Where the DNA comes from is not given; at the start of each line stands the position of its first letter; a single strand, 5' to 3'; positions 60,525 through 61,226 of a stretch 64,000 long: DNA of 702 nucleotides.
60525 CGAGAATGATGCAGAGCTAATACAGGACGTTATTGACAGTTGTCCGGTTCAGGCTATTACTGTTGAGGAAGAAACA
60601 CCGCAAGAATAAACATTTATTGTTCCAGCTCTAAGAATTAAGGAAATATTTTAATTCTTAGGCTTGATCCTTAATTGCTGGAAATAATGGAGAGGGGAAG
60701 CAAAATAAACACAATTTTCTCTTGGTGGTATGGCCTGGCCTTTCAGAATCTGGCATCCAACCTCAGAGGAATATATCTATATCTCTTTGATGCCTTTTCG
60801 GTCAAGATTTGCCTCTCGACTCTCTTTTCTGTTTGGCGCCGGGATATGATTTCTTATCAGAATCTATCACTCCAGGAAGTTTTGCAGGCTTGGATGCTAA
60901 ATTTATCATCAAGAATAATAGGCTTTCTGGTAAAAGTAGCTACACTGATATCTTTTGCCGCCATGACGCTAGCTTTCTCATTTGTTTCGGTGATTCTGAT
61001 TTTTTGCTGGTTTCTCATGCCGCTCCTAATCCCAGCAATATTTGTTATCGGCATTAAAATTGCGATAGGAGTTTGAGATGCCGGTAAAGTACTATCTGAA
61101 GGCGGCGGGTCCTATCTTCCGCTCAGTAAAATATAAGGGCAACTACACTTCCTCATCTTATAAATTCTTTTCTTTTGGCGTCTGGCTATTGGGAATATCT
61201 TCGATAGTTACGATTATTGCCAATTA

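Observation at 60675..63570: Membrane-anchored two-ring Clp ATPase with inactivated D1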

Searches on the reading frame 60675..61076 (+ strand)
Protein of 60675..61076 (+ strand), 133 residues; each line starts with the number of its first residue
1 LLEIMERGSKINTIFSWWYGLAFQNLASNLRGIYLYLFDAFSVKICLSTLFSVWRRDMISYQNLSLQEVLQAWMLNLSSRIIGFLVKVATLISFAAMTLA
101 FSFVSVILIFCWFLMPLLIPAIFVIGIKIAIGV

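Call 3: search_protein_families(library=pfam, proteins=[window:60675-61076:+], max_evalue=0.1)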
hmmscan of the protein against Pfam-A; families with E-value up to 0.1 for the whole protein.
window:60675-61076:+ (133 aa): 0 families

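Call 4: search_protein_families(library=ncbifam, proteins=[window:60675-61076:+], max_evalue=0.1)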
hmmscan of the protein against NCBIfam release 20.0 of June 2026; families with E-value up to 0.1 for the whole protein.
window:60675-61076:+ (133 aa): 0 families

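Call 11: find_homologous_proteins(query=window:60687-61073:+, max_evalue=0.001)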
Query window:60687-61073:+ (129 aa): 3 proteins with E <= 0.001 among 8 candidates.
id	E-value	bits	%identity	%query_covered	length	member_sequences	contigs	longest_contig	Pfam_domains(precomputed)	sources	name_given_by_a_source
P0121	1.5e-74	266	100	100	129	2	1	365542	-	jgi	-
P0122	4.3e-23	100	45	98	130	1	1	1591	-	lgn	-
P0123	2.6e-22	97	48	98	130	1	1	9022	-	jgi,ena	-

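Call 40: find_homologous_proteins(query=A3, max_evalue=0.001)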
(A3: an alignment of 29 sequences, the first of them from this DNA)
Query A3 (29 sequences) (129 aa, profile of the alignment): 396 proteins with E <= 0.001 among 4108 candidates; the best 120 are listed.
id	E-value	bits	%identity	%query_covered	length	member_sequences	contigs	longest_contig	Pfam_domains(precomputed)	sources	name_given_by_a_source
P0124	3.2e-39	151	53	88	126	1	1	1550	-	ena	-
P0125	1.6e-38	149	45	100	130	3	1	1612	-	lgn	-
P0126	1.4e-37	146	39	92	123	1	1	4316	-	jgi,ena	-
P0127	3.9e-37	145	31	87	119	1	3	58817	-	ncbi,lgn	-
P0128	4.3e-36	141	29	66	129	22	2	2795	-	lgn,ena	-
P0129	9.5e-36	140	39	88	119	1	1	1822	-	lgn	-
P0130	1.2e-35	140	36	92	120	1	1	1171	-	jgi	jgi:hypothetical protein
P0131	1.5e-35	140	37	88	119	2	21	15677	-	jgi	jgi:hypothetical protein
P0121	1.7e-35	139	100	100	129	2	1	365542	-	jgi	-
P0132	1.7e-35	139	47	99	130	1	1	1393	-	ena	-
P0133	2.2e-35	139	34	91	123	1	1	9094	-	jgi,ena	-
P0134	2.7e-35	139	38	71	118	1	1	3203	-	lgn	-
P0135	3.2e-35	138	35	91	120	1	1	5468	-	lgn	-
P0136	3.3e-35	138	28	64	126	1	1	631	-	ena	-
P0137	4.5e-35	138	45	98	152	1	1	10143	-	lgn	-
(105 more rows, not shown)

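Call 60: predict_structure(alignment_id=A4)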
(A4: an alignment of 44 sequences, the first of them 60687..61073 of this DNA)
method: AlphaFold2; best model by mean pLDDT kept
length: 129 residues; sequences in the alignment: 44
mean_pLDDT: 93.3   pTM: 0.73
mean pLDDT of the five models: 93.3, 92.2, 91.8, 91.5, 90.4
residues with pLDDT >= 90: 111; 70-90: 16; 50-70: 2; < 50: 0
segments of 3 or more residues with pLDDT < 50: none
pLDDT, mean of each block of 10 residues (from residue 1): 79 94 97 98 93 84 94 94 98 98 96 94 95
secondary structure, 60 per line:
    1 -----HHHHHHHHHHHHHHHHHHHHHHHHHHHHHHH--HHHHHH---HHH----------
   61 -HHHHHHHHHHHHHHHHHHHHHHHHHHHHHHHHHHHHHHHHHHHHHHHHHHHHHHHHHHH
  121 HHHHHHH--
elements in order: H6-36 H39-44 H62-127

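Call 64: search_protein_representatives(alignment_id=A4)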
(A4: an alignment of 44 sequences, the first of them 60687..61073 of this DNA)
Query: 44 sequences, 126 profile positions. Proteins with E-value up to 0.001 (for the whole library): 1456; up to 1e-10: 1032; up to 1e-30: 39. The best 150 are listed.
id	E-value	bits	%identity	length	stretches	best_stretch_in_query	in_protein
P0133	1.5e-43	163.8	-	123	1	2-122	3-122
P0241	2.7e-42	159.7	-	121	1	3-122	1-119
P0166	2.0e-41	156.9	-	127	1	3-124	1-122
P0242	1.1e-39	151.3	-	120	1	3-122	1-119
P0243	1.6e-36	141.1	-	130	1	6-123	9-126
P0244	9.0e-36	138.7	-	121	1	3-122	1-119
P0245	3.5e-35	136.8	-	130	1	4-123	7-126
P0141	3.8e-35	136.6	-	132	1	2-124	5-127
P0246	4.5e-35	136.4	-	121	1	3-122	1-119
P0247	1.1e-34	135.1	-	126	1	3-123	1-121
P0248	1.2e-34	135.0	-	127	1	3-121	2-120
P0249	3.8e-34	133.4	-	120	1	3-122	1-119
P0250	4.9e-34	133.1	-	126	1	2-123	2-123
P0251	6.5e-34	132.7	-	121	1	3-123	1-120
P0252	1.5e-33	131.5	-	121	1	3-120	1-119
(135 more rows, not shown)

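Call 66: fold_search(model_id=the predicted structure, library=pdb)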
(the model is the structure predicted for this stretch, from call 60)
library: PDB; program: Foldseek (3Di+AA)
matches with E <= 10: 33; with E <= 0.001: 0
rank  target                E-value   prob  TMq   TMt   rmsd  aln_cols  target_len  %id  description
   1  2f1m_C                3.5e+00  0.11  0.23  0.13   9.7        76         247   16  Conformational flexibility in the multidrug efflux system protein AcrA (released 2006-03-21)
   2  9tg4_F                4.2e+00  0.10  0.24  0.10   9.1        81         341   17  Structure of the YbjP lipoprotein bound to the AcrABZ-TolC efflux pump (released 2026-04-08)
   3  9fqr_E7               4.2e+00  0.09  0.26  0.32  11.1        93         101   12  96-nm repeat of axonemal doublet microtubules from bovine sperm (released 2025-03-26)
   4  8i7o_B8               4.4e+00  0.06  0.24  0.18  15.2       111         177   14  In situ structure of axonemal doublet microtubules in mouse sperm with 16-nm repeat (released 2023-10-11)
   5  9fqr_C5               5.0e+00  0.09  0.33  0.26  14.3       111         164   16  96-nm repeat of axonemal doublet microtubules from bovine sperm (released 2025-03-26)
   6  9fqr_D6               5.3e+00  0.08  0.27  0.15  11.3       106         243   19  96-nm repeat of axonemal doublet microtubules from bovine sperm (released 2025-03-26)
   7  9crw_F                5.9e+00  0.13  0.32  0.21   7.7        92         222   17  Crystal structure of the Candida albicans kinesin-8 proximal tail domain (released 2024-09-04)
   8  8iyj_T5               5.9e+00  0.06  0.27  0.29  14.8       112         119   13  Cryo-EM structure of the 48-nm repeat doublet microtubule from mouse sperm (released 2023-07-05)
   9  9lgo_G                5.9e+00  0.06  0.24  0.18   8.3        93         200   12  Cryo-EM structure of the SPATA5-SPATA5L1-CINP-C1orf109 complex (released 2025-04-23)
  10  8iyj_B5               5.9e+00  0.04  0.22  0.15  14.6       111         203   14  Cryo-EM structure of the 48-nm repeat doublet microtubule from mouse sperm (released 2023-07-05)
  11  8to0_I                6.3e+00  0.07  0.26  0.16  11.4        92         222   12  48-nm repeating structure of doublets from mouse sperm flagella (released 2023-11-01)
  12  5c22_B                6.3e+00  0.06  0.29  0.17   8.5       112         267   17  Crystal structure of Zn-bound HlyD from E. coli (released 2016-02-17)
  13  8i7o_D4               7.1e+00  0.09  0.37  0.36  13.1       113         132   12  In situ structure of axonemal doublet microtubules in mouse sperm with 16-nm repeat (released 2023-10-11)
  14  7rro_D1               7.1e+00  0.07  0.30  0.10  12.5       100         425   15  Structure of the 48-nm repeat doublet microtubule from bovine tracheal cilia (released 2021-10-27)
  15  7rro_B7               7.1e+00  0.04  0.22  0.08  14.9       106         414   14  Structure of the 48-nm repeat doublet microtubule from bovine tracheal cilia (released 2021-10-27)
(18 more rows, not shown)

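Call 69: search_protein_families(library=padloc, proteins=[window:60687-61076:+], max_evalue=0.01)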
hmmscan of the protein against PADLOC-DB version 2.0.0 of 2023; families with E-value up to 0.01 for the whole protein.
window:60687-61076:+ (129 aa): 0 families

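Call 70: search_solved_structures(query=A4, max_evalue=10)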
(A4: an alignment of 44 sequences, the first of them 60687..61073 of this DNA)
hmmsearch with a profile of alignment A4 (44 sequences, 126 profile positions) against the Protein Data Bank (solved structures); distinct sequences matched with E-value up to 10: 2.
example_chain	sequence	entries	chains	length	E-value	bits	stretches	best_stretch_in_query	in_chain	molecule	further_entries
5ckw_B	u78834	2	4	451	1.2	12.1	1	28-66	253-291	LegK4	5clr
6rz4_A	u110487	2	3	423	1.3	12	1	59-97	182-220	Cysteinyl leukotriene receptor 1,Soluble cytochrome b562,Cysteinyl leukotriene receptor 1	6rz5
